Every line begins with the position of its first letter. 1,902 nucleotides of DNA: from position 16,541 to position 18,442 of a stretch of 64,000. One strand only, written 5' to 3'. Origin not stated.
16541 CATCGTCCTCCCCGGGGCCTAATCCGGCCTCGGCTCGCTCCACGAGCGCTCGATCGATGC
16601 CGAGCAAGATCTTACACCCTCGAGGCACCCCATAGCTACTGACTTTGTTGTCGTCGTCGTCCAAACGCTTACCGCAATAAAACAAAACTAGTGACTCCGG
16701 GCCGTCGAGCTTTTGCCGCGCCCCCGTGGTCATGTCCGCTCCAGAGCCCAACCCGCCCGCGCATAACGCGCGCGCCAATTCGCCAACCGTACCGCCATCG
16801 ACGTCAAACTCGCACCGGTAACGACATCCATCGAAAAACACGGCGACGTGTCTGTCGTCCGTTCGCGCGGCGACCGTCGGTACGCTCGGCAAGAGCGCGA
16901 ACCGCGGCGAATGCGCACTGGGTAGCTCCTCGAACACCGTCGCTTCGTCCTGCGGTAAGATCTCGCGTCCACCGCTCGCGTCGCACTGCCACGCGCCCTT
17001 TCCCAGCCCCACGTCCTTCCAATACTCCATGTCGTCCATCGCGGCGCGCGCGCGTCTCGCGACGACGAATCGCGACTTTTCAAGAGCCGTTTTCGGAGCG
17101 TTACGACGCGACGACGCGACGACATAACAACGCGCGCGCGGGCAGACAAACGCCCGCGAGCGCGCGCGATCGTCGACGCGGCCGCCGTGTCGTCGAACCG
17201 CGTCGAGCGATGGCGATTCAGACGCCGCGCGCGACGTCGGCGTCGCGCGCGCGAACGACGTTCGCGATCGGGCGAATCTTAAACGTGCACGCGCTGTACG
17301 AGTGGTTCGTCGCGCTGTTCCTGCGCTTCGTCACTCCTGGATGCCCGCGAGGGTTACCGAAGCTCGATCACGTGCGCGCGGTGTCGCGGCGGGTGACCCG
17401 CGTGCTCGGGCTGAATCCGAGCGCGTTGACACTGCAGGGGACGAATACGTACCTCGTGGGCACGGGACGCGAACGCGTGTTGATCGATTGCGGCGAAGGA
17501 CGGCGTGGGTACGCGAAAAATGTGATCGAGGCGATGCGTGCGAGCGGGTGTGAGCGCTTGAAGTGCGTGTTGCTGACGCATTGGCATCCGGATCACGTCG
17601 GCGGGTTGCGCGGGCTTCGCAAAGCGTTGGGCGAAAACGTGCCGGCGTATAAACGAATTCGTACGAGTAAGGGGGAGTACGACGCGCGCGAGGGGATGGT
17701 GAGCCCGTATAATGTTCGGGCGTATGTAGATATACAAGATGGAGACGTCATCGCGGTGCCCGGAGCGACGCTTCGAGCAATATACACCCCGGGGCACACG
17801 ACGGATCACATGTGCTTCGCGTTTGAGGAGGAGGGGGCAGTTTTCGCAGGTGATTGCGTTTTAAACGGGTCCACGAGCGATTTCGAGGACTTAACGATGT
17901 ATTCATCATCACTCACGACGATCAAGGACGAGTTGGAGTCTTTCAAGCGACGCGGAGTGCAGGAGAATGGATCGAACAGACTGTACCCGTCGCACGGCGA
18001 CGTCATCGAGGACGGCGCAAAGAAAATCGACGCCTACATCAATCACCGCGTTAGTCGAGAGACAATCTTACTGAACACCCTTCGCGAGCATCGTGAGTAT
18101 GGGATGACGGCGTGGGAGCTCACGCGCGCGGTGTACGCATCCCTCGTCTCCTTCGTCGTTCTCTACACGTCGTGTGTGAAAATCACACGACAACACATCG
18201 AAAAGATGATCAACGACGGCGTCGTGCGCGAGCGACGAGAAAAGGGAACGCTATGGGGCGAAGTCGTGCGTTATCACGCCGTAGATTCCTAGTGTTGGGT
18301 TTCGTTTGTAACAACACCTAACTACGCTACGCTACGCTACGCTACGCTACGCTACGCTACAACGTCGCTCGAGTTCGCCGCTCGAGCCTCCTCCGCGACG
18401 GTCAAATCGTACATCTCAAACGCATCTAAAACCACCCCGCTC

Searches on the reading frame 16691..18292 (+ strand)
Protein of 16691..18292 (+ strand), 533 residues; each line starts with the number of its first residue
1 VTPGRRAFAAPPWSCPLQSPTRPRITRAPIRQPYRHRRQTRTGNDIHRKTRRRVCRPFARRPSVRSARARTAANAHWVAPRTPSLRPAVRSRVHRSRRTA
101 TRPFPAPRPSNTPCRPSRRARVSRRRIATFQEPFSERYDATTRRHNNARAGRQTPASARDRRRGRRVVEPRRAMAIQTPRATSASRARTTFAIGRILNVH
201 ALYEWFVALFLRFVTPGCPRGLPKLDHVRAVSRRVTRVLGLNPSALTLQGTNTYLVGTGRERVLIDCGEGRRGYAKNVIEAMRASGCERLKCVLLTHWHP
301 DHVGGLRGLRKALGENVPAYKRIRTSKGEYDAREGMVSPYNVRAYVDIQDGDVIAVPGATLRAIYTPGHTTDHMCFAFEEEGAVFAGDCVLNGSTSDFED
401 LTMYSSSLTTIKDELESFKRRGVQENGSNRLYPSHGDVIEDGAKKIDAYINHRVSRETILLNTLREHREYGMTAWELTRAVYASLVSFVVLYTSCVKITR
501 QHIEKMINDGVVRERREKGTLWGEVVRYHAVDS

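Call 37: search_protein_families(library=pfam, proteins=[window:16691-18292:+], max_evalue=0.00001)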
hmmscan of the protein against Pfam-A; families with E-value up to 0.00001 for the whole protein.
window:16691-18292:+ (533 aa): 3 families
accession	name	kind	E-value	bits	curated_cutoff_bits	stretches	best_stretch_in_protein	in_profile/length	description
PF00753.33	Lactamase_B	-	1.9e-23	83.9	22.7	1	248-419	3-185/196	Metallo-beta-lactamase superfamily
PF12706.13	Lactamase_B_2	-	3.8e-09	36.9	27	1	262-389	2-143/200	Beta-lactamase superfamily domain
PF19583.5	ODP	-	5.8e-07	30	27.2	1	251-426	3-171/194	ODP family beta lactamase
